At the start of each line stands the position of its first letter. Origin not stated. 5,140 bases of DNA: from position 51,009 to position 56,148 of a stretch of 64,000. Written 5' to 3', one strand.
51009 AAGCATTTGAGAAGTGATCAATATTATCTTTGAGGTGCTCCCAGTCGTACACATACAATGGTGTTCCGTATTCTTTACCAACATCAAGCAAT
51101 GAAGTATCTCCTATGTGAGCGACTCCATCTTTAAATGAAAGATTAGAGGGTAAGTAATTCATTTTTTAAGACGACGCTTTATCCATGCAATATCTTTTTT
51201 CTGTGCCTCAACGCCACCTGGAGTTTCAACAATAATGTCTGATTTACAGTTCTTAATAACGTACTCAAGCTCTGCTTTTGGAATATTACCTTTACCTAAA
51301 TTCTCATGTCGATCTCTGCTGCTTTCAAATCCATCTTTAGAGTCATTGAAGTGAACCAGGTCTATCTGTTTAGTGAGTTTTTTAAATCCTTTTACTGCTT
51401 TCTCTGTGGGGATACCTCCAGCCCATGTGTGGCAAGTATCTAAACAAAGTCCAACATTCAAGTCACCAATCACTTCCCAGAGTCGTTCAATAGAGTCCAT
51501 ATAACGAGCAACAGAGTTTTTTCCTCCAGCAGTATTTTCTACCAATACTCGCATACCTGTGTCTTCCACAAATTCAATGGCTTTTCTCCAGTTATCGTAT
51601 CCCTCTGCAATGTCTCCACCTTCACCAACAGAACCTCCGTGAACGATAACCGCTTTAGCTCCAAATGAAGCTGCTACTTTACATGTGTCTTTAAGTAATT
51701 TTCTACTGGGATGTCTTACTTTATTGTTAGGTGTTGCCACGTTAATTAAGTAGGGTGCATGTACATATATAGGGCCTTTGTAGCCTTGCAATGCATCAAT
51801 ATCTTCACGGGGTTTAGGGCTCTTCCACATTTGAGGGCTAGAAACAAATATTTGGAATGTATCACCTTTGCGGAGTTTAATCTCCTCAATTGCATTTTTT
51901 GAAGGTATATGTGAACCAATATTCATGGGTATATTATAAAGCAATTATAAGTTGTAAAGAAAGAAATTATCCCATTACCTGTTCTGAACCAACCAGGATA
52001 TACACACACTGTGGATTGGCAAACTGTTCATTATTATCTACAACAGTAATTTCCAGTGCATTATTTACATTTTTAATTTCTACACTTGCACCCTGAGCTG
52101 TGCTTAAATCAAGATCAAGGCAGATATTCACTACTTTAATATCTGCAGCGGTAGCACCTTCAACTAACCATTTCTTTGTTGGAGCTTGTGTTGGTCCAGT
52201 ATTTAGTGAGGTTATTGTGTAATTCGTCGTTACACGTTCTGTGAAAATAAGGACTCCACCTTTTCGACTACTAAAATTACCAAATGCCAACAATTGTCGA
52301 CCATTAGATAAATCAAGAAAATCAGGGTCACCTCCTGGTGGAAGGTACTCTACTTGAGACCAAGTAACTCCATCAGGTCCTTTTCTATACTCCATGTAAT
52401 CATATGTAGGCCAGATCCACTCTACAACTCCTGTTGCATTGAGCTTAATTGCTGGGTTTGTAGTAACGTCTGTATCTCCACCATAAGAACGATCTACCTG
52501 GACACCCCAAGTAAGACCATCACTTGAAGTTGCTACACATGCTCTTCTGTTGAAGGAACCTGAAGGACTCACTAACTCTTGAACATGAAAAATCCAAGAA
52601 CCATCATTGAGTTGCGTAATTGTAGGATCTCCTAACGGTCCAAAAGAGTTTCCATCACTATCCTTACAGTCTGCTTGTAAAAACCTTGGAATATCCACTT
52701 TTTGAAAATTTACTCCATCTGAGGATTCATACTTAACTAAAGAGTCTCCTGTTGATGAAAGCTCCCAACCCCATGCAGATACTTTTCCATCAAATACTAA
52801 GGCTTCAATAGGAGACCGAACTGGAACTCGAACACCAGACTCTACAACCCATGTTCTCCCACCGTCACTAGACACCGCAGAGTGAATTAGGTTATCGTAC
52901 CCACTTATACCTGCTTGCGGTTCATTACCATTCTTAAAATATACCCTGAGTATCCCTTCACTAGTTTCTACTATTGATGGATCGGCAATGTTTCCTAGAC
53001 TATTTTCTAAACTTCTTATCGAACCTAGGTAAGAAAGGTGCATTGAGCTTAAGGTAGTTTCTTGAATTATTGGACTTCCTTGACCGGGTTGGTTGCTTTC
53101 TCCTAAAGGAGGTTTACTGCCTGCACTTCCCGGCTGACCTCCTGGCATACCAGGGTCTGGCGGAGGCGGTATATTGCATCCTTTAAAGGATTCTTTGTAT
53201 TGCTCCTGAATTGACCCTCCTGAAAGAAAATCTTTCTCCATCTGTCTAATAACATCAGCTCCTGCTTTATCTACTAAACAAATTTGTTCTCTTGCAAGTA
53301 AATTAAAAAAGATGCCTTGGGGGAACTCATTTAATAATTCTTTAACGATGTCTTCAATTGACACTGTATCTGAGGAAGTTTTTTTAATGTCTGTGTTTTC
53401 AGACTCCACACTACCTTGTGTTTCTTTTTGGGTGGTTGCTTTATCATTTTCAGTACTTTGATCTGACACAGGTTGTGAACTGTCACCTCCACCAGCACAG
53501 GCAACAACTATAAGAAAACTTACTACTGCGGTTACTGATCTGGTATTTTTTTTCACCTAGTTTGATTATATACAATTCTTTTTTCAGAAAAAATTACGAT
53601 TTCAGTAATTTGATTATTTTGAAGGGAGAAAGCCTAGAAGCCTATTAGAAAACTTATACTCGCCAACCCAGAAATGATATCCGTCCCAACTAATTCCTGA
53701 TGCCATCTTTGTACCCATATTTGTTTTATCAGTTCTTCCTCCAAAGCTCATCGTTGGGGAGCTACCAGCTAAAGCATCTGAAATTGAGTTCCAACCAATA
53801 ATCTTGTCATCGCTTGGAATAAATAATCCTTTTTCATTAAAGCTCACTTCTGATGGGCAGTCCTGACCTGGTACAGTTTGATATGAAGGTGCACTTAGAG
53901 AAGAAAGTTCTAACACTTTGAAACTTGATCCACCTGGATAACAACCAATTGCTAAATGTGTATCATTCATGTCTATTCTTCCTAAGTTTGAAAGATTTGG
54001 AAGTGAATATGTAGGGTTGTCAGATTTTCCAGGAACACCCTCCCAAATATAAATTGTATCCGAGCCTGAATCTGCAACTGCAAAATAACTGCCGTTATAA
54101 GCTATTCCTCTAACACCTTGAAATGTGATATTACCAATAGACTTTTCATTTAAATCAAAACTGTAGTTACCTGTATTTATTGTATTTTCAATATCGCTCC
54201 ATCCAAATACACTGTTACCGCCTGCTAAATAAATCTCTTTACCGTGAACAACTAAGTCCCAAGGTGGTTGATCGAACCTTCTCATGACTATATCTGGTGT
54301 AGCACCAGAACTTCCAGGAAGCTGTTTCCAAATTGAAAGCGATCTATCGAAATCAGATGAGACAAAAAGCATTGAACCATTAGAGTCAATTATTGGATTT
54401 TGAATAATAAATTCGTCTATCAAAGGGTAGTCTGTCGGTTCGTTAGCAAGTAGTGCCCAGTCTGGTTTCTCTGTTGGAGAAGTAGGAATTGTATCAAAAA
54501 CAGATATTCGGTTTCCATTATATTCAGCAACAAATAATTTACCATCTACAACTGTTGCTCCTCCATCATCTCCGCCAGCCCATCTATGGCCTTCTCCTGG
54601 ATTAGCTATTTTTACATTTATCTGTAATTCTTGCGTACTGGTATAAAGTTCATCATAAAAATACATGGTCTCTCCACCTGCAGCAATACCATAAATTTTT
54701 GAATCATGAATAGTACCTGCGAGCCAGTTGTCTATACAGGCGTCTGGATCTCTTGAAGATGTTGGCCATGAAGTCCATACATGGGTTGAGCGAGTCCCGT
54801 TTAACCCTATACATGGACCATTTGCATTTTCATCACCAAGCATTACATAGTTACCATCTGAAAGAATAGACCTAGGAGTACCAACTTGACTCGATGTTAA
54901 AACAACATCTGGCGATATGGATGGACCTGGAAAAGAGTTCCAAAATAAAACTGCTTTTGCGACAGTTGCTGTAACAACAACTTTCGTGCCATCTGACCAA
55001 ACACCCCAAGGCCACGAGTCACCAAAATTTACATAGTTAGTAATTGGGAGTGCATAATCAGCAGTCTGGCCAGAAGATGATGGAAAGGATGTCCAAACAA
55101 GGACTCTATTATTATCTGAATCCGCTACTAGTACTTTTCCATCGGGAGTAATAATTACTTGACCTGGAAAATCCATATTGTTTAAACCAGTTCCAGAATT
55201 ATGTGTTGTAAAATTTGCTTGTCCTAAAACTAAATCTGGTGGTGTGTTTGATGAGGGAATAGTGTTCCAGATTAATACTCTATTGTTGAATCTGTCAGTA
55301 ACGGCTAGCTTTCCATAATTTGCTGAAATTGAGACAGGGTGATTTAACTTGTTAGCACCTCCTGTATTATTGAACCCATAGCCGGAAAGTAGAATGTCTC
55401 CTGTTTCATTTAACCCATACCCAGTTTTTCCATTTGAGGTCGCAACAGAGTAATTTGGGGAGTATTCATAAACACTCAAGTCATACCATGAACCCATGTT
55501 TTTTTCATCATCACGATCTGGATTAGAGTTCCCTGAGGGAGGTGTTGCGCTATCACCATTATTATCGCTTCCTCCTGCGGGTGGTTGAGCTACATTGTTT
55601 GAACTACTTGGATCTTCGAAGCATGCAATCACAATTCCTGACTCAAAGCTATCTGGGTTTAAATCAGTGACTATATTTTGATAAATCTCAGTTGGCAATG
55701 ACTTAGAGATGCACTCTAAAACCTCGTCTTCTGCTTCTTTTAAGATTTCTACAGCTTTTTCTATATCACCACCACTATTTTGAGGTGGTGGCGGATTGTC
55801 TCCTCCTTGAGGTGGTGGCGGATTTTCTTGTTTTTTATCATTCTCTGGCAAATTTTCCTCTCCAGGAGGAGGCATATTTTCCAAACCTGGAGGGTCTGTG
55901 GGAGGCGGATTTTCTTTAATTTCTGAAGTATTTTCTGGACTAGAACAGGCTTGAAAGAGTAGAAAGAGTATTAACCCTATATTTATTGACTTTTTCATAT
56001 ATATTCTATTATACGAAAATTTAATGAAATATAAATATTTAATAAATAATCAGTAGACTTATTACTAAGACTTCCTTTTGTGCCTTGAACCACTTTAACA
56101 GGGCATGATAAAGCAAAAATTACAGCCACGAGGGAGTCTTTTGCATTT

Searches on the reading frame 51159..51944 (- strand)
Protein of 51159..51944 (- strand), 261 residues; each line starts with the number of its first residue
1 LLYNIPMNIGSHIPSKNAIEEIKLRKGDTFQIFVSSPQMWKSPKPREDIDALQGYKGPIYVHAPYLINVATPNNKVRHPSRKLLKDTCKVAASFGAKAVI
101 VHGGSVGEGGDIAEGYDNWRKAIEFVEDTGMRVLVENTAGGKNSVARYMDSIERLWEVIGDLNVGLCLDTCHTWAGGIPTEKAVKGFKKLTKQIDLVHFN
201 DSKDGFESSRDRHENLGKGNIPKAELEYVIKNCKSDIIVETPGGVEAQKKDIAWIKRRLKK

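Call 71: search_protein_families(library=ncbifam, proteins=[window:51159-51944:-], max_evalue=0.001)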
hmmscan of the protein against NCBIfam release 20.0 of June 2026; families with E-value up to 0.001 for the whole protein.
window:51159-51944:- (261 aa): 7 families
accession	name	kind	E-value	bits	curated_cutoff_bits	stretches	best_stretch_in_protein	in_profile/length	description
NF002198.0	PRK01060.1-3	equivalog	3.5e-96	321.7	244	1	7-259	3-252/253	deoxyribonuclease IV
TIGR00587.1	nfo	subfamily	4.3e-39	134.4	129.65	1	9-254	3-275/279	deoxyribonuclease IV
NF002196.0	PRK01060.1-1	equivalog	8.7e-30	104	333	1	17-251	18-270/297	deoxyribonuclease IV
NF002197.0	PRK01060.1-2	equivalog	3.4e-25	88.7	376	1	16-257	23-286/289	deoxyribonuclease IV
NF002199.0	PRK01060.1-4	equivalog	1.8e-24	86.3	315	1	27-257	26-277/282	deoxyribonuclease IV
NF041277.1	coba_remo_CbiR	equivalog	3.6e-10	39.8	105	1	59-230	62-218/249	cobamide remodeling phosphodiesterase CbiR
NF007360.0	PRK09856.1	equivalog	8.2e-05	22.2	305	1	63-231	71-236/276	fructoselysine 3-epimerase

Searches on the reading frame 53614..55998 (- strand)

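Call 12: search_protein_families(library=pfam, proteins=[window:53614-55998:-])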
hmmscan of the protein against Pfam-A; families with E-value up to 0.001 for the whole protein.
window:53614-55998:- (794 aa): 1 family
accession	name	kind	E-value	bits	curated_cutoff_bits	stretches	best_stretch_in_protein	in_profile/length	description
PF01436.27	NHL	-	2.5e-08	34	20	0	283-301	9-27/28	NHL repeat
